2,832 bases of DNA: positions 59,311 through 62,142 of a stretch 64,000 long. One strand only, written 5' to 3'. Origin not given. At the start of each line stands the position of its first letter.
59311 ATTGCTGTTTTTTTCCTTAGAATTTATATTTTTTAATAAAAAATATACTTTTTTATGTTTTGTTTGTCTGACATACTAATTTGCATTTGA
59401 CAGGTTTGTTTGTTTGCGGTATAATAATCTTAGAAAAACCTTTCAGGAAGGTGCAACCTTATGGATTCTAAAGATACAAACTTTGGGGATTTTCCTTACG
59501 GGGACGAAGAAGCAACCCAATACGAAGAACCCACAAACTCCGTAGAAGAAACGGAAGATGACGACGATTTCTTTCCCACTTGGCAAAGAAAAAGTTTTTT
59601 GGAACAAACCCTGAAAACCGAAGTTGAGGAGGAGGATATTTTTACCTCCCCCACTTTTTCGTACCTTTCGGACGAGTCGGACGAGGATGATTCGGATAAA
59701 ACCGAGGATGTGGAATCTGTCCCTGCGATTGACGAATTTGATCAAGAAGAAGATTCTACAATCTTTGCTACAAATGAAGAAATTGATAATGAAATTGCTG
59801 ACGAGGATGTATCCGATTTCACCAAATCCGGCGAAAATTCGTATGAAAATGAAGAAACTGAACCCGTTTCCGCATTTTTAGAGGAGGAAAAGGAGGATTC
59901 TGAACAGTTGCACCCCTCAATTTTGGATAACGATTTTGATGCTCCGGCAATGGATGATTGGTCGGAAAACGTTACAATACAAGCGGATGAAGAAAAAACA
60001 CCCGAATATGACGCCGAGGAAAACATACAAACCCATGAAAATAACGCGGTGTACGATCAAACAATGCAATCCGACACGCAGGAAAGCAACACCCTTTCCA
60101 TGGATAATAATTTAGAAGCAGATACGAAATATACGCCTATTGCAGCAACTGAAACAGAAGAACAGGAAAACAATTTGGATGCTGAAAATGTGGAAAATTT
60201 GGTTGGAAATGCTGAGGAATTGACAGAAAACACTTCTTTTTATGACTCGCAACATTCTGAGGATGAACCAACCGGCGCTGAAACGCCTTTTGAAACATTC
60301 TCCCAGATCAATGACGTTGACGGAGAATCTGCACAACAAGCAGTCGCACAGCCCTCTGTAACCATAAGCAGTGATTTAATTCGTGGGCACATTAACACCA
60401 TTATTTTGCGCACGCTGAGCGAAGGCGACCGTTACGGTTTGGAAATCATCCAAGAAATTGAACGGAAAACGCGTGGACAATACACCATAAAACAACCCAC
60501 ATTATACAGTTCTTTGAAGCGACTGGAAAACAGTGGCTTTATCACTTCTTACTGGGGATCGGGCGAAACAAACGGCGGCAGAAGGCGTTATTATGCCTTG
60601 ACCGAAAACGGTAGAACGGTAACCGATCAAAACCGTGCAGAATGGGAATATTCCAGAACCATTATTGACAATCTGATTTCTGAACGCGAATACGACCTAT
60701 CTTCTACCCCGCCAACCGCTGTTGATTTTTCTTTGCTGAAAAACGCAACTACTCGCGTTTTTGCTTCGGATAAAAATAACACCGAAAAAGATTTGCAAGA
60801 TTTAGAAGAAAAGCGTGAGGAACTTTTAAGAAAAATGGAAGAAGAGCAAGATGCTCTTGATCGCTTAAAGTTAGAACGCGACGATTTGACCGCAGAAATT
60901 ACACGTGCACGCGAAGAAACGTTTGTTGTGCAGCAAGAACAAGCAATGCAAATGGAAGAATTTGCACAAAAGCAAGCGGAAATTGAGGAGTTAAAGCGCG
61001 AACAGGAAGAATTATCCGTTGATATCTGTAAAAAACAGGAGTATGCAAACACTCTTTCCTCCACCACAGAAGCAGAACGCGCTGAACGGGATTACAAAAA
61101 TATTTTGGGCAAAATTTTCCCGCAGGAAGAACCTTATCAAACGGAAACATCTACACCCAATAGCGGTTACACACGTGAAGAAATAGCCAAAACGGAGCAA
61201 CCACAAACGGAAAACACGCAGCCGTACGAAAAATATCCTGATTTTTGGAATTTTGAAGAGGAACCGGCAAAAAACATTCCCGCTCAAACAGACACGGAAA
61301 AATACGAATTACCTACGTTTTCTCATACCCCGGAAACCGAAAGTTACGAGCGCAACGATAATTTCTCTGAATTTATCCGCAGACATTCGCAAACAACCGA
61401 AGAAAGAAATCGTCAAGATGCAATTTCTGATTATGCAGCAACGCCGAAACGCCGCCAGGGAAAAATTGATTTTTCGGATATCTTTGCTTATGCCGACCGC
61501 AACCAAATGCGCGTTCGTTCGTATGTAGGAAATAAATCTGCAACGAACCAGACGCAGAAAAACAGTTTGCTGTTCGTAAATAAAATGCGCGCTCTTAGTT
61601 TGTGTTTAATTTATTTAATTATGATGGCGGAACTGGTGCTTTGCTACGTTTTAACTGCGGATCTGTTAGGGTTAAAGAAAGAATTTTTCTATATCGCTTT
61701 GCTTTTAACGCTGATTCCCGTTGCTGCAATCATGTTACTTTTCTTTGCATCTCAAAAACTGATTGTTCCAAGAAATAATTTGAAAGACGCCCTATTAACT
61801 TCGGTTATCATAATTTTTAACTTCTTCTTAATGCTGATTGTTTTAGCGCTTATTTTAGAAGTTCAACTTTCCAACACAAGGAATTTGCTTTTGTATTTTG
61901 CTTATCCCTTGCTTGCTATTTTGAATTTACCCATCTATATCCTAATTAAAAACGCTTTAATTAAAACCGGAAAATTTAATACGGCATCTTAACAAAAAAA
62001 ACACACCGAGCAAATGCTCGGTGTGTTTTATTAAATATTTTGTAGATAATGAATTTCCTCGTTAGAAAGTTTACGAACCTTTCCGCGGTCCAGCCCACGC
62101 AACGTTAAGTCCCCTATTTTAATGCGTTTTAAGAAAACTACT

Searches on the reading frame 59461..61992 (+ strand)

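Call 92: search_protein_families(library=pfam, proteins=[window:59461-61992:+], max_evalue=0.0001)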
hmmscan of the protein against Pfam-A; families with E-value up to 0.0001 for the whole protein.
window:59461-61992:+ (843 aa): 1 family
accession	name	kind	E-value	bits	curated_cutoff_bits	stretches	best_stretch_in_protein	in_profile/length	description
PF03551.20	PadR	-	2.6e-18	66.2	27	1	315-387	1-72/75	Transcriptional regulator PadR-like family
